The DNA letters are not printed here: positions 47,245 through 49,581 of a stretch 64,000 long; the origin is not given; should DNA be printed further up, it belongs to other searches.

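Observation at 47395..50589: Outer-membrane beta-barrel gene directly followed by multiheme cytochromes: candidate porin-cytochrome pair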

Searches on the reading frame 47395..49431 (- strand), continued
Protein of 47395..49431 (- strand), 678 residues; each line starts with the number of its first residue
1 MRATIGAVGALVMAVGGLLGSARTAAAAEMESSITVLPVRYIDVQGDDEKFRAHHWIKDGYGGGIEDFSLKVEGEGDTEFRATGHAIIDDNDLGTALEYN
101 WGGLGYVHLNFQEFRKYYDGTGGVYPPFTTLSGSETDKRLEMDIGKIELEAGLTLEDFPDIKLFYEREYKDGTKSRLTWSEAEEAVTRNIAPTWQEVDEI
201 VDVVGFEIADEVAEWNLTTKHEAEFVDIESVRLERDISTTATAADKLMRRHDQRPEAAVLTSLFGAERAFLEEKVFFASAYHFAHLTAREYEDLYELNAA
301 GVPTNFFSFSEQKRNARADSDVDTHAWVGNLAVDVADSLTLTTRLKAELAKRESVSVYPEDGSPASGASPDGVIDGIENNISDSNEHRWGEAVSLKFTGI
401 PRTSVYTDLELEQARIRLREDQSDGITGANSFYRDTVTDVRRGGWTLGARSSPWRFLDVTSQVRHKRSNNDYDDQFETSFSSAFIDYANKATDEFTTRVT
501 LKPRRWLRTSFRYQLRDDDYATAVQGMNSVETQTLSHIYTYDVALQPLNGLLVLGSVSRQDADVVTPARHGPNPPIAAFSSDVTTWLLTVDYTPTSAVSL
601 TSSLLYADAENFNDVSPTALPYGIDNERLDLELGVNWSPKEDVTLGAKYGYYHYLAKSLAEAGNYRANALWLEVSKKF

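Call 28: fold_search(model_id=the predicted structure, library=pdb)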
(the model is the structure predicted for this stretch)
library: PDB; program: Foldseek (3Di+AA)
matches with E <= 10: 723; with E <= 0.001: 208
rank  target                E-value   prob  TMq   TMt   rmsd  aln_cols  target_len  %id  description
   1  6r2q_B                4.2e-11  1.00  0.64  0.67   6.9       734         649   13  Structure of the Mtr complex (released 2020-04-22)
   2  6e4v                  1.2e-08  1.00  0.31  0.31  14.9       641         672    8  The Crystal Structure of FhuE from E. coli in complex with its substrate Coprogen (released 2019-04-10)
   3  9ex3_A                1.8e-08  1.00  0.38  0.38  12.8       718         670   12  Ferric-mycobactin receptor (FemA) in complex with dihydroaeruginoic acid (released 2025-02-26)
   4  8s34_A                5.3e-08  1.00  0.39  0.39  12.6       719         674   11  Ferric-mycobactin receptor (FemA) in complex with aeruginic acid (released 2025-02-26)
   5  6v81                  6.1e-08  1.00  0.42  0.43   9.1       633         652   11  The crystal structure of the outer-membrane transporter YncD (released 2020-05-06)
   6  5fp1                  8.1e-08  1.00  0.42  0.41  12.1       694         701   10  Crystal structure of the siderophore receptor PiuA from Acinetobacter baumannii (released 2016-05-11)
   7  6i97_B                1.0e-07  1.00  0.41  0.38  13.8       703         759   12  Structure of the ferrioxamine B transporter FoxA from Pseudomonas aeruginosa in complex with ferrioxamine B and a C-te (released 2019-08-28)
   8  6z8u_B                1.2e-07  1.00  0.44  0.46   8.9       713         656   10  Copper transporter OprC (released 2021-06-09)
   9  2o5p_B                1.2e-07  1.00  0.30  0.27  15.9       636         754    9  Crystal structure of the full length ferric pyoverdine outer membrane receptor FpvA of Pseudomonas aeruginosa in its a (released 2007-10-30)
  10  6bpm_A                1.3e-07  1.00  0.48  0.46  10.9       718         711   10  The crystal structure of the Ferric-Catecholate import receptor Fiu from K12 E. coli: Closed form (C21) (released 2018-11-28)
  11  6fok_B                1.3e-07  1.00  0.41  0.43  11.9       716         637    9  Copper transporter OprC (released 2019-03-13)
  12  6h7v_A                1.3e-07  1.00  0.41  0.41  11.4       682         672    9  Crystal structure of BauA, the Ferric preacinetobactin receptor from Acinetobacter baumannii (released 2018-10-10)
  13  1po3_B                1.9e-07  1.00  0.43  0.45   8.5       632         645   12  Crystal structure of ferric citrate transporter FecA in complex with ferric citrate (released 2003-11-18)
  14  4epa                  2.0e-07  1.00  0.44  0.46  11.0       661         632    9  The crystal structure of the ferric yersiniabactin uptake receptor FyuA from Yersinia pestis (released 2012-06-20)
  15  1kmp                  2.3e-07  1.00  0.44  0.45  11.7       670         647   12  Crystal structure of the Outer Membrane Transporter FecA Complexed with Ferric Citrate (released 2002-03-06)
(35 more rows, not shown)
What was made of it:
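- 47395..49431 (-): 678-aa outer-membrane beta-barrel with 26 strands, no plug, no Cys and a C-terminal Phe. Proposed sheath of the heme wire (MtrB/PioB/MtoB analogue). Foldseek top hit is 6r2q_B (MtrB) at TM 0.64/0.67 in call 28.
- On MtrB/PioB outer-membrane barrel (Pfam PF11854): The next hits have TM <=0.48 (call 28).
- On TonB-dependent transporter: TM-scores to these transporters are 0.27-0.48 (call 28).
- Top PDB fold hit is MtrB at TM 0.64/0.67, against <=0.48 for all others (call 28). Large barrels share generic fold similarity, and the TonB-dependent transporter matches are also statistically significant in Foldseek (call 28). The TM-score to MtrB is clearly separated from those to all transporters (call 28).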

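Call 39: search_protein_families(library=pfam, alignment_id=A1, max_evalue=0.01)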
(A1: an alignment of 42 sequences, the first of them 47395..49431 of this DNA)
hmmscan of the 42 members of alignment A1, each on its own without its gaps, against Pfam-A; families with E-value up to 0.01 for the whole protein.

A. member 1, window:47395-49431:- (678 aa): 1 family
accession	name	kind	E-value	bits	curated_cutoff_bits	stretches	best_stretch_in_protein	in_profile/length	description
PF11854.14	MtrB_PioB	-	2.2e-07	30.3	23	0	550-652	249-360/635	Putative outer membrane beta-barrel porin, MtrB/PioB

B. families by the number of members that match (of 42 scanned): 3 families
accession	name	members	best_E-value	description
PF10677.15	DUF2490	3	1.7e-05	Protein of unknown function (DUF2490)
PF13505.12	OMP_b-brl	2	3.2e-06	Outer membrane protein beta-barrel domain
PF11854.14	MtrB_PioB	1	2.2e-07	Putative outer membrane beta-barrel porin, MtrB/PioB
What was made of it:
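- On MtrB/PioB outer-membrane barrel (Pfam PF11854): Only 1 of 42 family members matches at E<=0.01 (call 39).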

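Call 46: search_protein_representatives(alignment_id=A1)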
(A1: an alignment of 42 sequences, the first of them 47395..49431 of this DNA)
Query: 42 sequences, 689 profile positions. Proteins with E-value up to 0.001 (for the whole library): 856; up to 1e-10: 639; up to 1e-30: 349. The best 150 are listed.
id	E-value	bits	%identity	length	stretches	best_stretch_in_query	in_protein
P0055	2.2e-298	1007.7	-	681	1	9-687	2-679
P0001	1.5e-293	991.7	-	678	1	7-689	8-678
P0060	4.8e-287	970.2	-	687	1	12-689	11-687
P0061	3.3e-264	894.7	-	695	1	15-689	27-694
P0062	1.2e-262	889.6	-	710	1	7-689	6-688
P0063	2.1e-251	852.4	-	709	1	16-689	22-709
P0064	6.0e-241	817.8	-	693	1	20-685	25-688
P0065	1.6e-235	799.8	-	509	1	183-689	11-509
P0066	5.9e-235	798.0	-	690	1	10-689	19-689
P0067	3.8e-230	782.1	-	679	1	18-689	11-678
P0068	6.4e-230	781.4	-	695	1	12-687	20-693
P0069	1.1e-229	780.6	-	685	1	14-689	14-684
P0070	1.5e-225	766.9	-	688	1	7-689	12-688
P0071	3.4e-225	765.8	-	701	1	7-688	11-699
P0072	7.3e-224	761.4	-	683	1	11-689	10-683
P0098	6.7e-171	586.3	-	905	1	38-687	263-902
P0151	1.1e-91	324.5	-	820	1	32-688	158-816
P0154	1.1e-88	314.6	-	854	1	33-682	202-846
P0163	1.2e-84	301.2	-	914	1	27-689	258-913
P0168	3.8e-82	293.0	-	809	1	28-689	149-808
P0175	1.1e-77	278.2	-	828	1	26-688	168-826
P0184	6.5e-73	262.4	-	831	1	34-688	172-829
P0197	1.8e-68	247.8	-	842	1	34-687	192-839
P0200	4.8e-68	246.4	-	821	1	41-682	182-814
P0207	1.8e-65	237.8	-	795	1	40-689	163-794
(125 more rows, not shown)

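Call 47: search_protein_families(library=pfam, proteins=[P0098, P0151, P0154, P0163, P0168, P0175, P0184, P0197, P0200, P0207], max_evalue=0.01)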
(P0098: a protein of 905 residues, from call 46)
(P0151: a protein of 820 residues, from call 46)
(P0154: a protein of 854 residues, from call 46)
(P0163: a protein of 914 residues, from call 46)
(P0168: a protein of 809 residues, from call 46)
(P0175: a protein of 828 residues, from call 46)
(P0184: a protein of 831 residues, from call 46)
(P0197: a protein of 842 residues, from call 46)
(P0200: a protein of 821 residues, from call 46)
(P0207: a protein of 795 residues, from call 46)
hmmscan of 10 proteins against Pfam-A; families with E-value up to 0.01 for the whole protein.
P0098 (905 aa): 0 families

P0151 (820 aa): 1 family
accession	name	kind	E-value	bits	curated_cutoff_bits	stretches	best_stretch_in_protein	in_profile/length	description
PF07635.16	PSCyt1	-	3e-13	50.6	22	1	63-120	1-58/59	Planctomycete cytochrome C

P0154 (854 aa): 1 family
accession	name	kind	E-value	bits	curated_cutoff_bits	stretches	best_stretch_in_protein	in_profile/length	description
PF07635.16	PSCyt1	-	3.3e-17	63.3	22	1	110-168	1-59/59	Planctomycete cytochrome C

P0163 (914 aa): 6 families
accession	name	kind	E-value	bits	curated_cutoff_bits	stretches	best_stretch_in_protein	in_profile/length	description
PF07635.16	PSCyt1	-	2e-29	102.4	22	2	41-95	1-59/59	Planctomycete cytochrome C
PF22297.1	PccH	-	1.4e-05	25.6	24.4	0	166-196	2-33/133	PccH Cytochrome c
PF13442.11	Cytochrome_CBB3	-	1.7e-05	25.5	27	0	171-247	7-68/68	Cytochrome C oxidase, cbb3-type, subunit III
PF11845.13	Tll0287-like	-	0.00084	20.2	24.1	0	125-186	56-112/144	Tll0287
PF00034.26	Cytochrom_C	-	0.0014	20.4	21.3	0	175-249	9-88/90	Cytochrome c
PF09699.15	Paired_CXXCH_1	-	0.0019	18.3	20.6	0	172-195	3-26/41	Doubled CXXCH motif (Paired_CXXCH_1)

P0168 (809 aa): 2 families
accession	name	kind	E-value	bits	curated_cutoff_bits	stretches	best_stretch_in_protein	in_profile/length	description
PF07635.16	PSCyt1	-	1.6e-15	57.9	22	1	61-120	1-59/59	Planctomycete cytochrome C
PF13442.11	Cytochrome_CBB3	-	0.00061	20.5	27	1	52-137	5-68/68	Cytochrome C oxidase, cbb3-type, subunit III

P0175 (828 aa): 3 families
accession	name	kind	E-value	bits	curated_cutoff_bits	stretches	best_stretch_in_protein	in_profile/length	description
PF07635.16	PSCyt1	-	7.1e-16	59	22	1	81-139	1-59/59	Planctomycete cytochrome C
PF13442.11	Cytochrome_CBB3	-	0.00092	19.9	27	1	70-156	3-68/68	Cytochrome C oxidase, cbb3-type, subunit III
PF22297.1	PccH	-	0.0037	17.8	24.4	0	69-131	2-59/133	PccH Cytochrome c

P0184 (831 aa): 1 family
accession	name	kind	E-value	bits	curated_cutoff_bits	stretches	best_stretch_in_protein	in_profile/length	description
PF07635.16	PSCyt1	-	2.6e-12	47.6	22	1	78-136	1-59/59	Planctomycete cytochrome C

P0197 (842 aa): 2 families
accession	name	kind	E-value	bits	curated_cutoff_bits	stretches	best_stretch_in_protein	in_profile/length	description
PF07635.16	PSCyt1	-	3e-15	57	22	1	100-158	1-59/59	Planctomycete cytochrome C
PF11854.14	MtrB_PioB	-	0.0067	15.5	23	0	524-614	230-308/635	Putative outer membrane beta-barrel porin, MtrB/PioB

P0200 (821 aa): 1 family
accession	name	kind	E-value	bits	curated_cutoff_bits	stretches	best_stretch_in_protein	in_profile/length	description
PF07635.16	PSCyt1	-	2e-12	48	22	1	82-140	1-59/59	Planctomycete cytochrome C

P0207 (795 aa): 2 families
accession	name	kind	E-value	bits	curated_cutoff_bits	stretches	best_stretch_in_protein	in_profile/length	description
PF07635.16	PSCyt1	-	1.8e-14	54.5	22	1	63-120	1-58/59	Planctomycete cytochrome C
PF13442.11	Cytochrome_CBB3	-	0.0019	18.9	27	1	54-138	5-68/68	Cytochrome C oxidase, cbb3-type, subunit III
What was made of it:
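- On Cyc2 fused cytochrome-porin: Only distant family members carry a fused PSCyt1 domain (call 47).
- Closest known: Cyc2. Same: Distant members of this barrel family carry an N-terminal monoheme cytochrome domain (PSCyt1) fused to the barrel (call 47).
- Fusion evidence: those distant relatives carry a PSCyt1 monoheme domain fused to the barrel N-terminus (call 47). A cytochrome domain is fused directly to the barrel in distant members (call 47).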

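Call 48: find_encoding_contigs(protein=P0168, flank=8000, max_places=3)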
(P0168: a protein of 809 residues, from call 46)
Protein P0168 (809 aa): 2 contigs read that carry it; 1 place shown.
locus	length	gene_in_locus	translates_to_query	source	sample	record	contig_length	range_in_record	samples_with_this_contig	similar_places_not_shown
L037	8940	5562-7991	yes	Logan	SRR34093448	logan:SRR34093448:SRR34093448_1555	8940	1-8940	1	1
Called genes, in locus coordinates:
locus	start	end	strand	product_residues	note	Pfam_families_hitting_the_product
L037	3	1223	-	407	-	?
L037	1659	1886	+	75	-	-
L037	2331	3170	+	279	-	-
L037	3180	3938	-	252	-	-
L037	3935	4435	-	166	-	PF04542:Sigma70_r2, PF08281:Sigma70_r4_2, PF04545:Sigma70_r4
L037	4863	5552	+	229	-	PF14522:Cytochrome_C7 (faint), PF14537:Cytochrom_c3_2 (faint), PF22113:Mtrc-MtrF_II-IV_dom (faint), PF09699:Paired_CXXCH_1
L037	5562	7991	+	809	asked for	PF07635:PSCyt1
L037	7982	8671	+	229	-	PF25489:At5g54830 (faint)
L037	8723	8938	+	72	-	?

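Call 69: search_solved_structures(query=A1, max_evalue=10, show_alignments=2)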
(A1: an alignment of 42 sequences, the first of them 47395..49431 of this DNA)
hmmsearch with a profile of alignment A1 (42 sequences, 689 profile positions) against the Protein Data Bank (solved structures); distinct sequences matched with E-value up to 10: 0.
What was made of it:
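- The barrel has no convincing sequence similarity to MtrB (calls 39, 69).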

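Call 77: find_encoding_contigs(protein=P0163, flank=6000, max_places=1)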
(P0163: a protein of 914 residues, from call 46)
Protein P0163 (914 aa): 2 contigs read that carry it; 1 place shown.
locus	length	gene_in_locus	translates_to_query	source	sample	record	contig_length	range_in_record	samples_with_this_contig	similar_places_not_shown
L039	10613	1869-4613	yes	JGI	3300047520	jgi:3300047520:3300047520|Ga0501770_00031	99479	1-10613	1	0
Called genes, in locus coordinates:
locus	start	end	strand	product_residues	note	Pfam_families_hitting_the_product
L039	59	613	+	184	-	-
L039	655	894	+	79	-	-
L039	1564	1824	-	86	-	-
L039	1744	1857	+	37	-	-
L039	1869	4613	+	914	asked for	PF22297:PccH (faint), PF07635:PSCyt1, PF13442:Cytochrome_CBB3 (faint), PF07635:PSCyt1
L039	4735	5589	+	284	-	-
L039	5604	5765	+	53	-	-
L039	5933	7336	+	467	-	PF00224:PK, PF02887:PK_C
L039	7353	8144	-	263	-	-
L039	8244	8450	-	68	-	-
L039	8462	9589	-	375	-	-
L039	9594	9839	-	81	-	-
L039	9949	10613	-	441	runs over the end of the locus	PF01595:CNNM, PF00571:CBS (faint), PF03471:CorC_HlyC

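Call 78: find_encoding_contigs(protein=P0197, flank=6000, max_places=1)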
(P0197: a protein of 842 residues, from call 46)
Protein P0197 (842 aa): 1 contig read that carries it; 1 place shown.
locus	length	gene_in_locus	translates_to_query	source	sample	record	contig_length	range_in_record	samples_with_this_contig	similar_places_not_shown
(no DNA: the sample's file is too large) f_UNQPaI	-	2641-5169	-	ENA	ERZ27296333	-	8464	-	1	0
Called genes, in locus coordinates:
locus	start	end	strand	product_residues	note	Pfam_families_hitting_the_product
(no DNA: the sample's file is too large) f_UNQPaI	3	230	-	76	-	?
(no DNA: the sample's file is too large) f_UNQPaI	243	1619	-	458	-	PF01566:Nramp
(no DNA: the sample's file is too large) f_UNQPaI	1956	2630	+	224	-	PF02085:Cytochrom_CIII (faint), PF13435:Cytochrome_C554 (faint), PF14522:Cytochrome_C7 (weak), PF14537:Cytochrom_c3_2 (faint), PF22113:Mtrc-MtrF_II-IV_dom (faint), PF09699:Paired_CXXCH_1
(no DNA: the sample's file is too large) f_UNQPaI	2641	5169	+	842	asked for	PF07635:PSCyt1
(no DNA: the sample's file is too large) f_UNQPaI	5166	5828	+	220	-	PF01725:Ham1p_like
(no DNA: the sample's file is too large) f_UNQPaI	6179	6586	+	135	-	-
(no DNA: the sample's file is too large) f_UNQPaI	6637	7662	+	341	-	PF07963:N_methyl (weak), PF07596:SBP_bac_10 (weak)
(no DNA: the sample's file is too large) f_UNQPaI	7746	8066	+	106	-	PF12797:Fer4_2 (faint), PF12837:Fer4_6 (faint), PF12838:Fer4_7 (faint), PF13237:Fer4_10 (weak), PF13484:Fer4_16 (faint), PF14697:Fer4_21 (faint), PF13187:Fer4_9 (weak), PF00037:Fer4 (weak)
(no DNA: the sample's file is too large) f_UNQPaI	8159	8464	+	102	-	?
